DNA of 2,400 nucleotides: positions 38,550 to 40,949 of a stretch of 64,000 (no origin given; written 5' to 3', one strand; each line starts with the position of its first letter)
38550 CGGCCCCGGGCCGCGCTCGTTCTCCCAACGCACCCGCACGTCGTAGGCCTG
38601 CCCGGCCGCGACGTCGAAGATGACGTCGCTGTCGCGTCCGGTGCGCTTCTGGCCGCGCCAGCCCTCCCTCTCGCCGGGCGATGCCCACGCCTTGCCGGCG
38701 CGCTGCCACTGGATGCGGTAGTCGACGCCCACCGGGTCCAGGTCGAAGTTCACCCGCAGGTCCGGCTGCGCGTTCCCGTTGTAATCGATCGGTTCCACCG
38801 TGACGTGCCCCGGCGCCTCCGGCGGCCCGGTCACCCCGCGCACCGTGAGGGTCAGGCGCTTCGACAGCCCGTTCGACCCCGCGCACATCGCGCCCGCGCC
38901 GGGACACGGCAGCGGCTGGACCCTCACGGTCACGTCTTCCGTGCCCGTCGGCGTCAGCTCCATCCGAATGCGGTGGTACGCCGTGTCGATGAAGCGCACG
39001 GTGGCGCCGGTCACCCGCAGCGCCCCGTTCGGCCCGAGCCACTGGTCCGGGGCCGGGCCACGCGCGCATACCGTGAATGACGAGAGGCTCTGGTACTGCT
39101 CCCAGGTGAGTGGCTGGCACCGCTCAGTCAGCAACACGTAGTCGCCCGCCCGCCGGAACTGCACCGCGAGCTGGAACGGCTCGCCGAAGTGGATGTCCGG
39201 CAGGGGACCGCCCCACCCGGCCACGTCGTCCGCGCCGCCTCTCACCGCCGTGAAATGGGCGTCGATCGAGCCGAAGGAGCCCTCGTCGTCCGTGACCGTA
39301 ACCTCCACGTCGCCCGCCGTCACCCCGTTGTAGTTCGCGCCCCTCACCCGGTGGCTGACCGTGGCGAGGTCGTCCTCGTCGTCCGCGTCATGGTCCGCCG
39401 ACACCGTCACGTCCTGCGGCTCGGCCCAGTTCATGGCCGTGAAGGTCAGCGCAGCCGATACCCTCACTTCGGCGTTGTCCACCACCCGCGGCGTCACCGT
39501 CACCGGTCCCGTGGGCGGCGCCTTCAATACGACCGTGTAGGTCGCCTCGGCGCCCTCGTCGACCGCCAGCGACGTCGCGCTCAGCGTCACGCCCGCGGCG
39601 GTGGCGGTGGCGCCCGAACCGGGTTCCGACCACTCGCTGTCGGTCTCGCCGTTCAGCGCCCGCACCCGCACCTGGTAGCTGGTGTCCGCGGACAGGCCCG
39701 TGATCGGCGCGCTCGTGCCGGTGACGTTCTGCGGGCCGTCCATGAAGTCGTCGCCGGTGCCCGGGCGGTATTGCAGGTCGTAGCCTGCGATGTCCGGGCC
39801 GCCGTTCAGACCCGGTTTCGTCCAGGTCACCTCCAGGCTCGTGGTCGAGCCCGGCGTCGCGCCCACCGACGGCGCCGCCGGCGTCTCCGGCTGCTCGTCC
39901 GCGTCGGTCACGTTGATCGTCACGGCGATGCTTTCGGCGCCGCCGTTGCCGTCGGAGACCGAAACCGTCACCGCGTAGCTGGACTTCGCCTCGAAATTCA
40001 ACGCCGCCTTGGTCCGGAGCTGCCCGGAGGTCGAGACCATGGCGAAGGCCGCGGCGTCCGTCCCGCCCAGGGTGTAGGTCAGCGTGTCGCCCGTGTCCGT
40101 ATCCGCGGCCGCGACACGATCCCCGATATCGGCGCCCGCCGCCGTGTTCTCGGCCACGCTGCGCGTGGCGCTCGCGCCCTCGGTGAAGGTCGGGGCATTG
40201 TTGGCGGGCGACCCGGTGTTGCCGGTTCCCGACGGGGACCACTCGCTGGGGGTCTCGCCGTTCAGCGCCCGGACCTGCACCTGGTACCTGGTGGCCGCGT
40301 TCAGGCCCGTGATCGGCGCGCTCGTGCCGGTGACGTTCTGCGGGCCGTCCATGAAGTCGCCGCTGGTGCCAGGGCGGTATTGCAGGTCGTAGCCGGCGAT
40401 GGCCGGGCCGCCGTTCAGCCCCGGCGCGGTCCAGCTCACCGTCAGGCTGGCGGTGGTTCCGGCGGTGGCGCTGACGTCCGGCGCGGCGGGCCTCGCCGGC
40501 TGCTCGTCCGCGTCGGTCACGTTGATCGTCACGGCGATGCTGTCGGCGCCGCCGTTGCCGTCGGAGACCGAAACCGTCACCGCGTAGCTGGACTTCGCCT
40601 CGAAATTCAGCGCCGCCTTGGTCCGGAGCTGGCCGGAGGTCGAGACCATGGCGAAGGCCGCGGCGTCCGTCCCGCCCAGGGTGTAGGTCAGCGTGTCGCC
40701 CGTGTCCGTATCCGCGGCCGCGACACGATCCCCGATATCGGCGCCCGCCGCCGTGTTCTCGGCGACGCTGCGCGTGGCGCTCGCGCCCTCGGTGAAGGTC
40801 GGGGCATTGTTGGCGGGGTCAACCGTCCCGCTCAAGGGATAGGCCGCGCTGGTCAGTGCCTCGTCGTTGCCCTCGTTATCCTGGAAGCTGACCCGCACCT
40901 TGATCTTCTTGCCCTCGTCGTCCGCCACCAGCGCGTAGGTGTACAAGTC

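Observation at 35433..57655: A 22.2-kb gene that becomes one 7,391-codon autotransporter adhesin if 50 nt are removed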

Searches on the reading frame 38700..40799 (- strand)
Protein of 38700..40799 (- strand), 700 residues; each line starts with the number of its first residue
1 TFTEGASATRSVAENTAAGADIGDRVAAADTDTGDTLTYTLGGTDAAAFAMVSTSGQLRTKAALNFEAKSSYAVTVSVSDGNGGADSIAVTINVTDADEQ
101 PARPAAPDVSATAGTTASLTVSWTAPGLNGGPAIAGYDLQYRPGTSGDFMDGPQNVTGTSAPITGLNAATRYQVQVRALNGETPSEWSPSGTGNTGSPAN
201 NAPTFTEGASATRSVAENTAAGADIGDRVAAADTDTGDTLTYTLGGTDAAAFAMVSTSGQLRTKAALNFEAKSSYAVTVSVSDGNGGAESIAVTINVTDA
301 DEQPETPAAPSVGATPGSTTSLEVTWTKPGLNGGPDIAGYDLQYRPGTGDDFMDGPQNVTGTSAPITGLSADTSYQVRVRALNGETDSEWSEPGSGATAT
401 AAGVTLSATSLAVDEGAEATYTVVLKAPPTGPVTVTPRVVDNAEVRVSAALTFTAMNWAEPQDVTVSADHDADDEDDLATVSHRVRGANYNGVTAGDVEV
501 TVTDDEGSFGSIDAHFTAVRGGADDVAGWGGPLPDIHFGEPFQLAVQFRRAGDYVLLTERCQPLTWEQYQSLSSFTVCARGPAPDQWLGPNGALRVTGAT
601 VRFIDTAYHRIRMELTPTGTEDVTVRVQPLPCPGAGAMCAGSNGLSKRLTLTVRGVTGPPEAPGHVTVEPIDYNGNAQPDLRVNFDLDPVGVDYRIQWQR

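Call 58: find_related_loci(query=window:38700-40799:-, collection=metagenome_contigs, flank=10000)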
Query window:38700-40799:- (700 aa) in metagenome_contigs; peptide patterns used: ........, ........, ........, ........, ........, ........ (x = any residue, [..] = any of these).
279 stretches matched a pattern, but none encodes a relative of the query by tblastn (E <= 1e-3).
